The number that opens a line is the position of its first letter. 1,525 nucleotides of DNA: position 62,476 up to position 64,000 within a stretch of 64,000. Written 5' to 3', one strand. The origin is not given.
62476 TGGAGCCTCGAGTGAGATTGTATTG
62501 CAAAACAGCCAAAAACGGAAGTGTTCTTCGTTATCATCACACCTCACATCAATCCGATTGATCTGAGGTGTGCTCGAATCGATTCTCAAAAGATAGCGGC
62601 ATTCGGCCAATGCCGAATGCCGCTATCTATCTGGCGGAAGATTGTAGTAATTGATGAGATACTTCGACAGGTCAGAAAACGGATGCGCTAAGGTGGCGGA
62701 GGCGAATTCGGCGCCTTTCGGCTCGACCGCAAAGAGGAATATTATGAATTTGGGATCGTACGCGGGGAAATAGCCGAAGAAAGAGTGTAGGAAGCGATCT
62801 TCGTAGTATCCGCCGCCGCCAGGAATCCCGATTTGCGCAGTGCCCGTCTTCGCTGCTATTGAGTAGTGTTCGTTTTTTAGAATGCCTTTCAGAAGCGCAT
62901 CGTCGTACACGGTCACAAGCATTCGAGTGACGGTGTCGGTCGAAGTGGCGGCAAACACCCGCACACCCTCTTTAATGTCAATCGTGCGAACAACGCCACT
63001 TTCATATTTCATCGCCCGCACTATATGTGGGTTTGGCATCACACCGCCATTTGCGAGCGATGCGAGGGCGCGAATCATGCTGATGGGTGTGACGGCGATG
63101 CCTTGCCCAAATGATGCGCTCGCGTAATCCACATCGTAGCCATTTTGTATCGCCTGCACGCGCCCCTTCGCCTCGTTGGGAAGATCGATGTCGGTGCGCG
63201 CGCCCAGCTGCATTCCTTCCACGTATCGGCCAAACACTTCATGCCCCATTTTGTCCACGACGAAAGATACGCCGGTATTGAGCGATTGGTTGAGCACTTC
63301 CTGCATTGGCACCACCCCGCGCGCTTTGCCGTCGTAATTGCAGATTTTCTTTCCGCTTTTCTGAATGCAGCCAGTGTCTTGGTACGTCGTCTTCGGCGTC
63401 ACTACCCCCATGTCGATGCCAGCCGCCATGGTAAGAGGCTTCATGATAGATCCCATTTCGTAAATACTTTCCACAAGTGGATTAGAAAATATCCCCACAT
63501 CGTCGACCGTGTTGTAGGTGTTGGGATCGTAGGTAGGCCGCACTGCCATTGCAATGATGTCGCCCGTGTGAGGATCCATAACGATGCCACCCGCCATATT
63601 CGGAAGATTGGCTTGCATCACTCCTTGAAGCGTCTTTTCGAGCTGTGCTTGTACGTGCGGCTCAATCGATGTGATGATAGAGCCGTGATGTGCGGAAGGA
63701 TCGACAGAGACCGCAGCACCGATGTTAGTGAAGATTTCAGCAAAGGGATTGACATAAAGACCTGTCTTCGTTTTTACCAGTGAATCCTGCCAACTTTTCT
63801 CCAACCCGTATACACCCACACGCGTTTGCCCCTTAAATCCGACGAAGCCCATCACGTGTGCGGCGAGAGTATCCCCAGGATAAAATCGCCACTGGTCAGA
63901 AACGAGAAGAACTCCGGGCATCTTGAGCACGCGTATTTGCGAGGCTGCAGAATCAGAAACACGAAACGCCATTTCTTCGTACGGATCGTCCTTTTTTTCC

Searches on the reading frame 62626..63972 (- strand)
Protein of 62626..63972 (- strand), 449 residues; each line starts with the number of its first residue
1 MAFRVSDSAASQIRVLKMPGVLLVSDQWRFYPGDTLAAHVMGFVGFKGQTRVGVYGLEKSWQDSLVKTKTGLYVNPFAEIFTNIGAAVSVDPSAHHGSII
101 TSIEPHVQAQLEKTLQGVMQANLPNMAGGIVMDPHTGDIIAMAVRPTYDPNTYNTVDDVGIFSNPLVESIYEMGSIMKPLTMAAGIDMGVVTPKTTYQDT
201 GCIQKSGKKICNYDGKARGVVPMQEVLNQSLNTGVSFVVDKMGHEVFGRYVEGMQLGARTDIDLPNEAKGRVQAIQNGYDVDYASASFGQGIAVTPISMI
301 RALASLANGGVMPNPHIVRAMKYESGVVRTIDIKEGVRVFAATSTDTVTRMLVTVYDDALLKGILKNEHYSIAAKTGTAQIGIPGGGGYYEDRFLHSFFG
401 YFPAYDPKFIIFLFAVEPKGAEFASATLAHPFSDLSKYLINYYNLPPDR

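Call 58: find_encoding_contigs(protein=window:62626-63972:-, flank=10000, max_places=2)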
Protein window:62626-63972:- (449 aa): no gene with exactly this product is on record in the collection.
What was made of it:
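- Tried and rejected: The right-edge protein was not on record (call 58).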
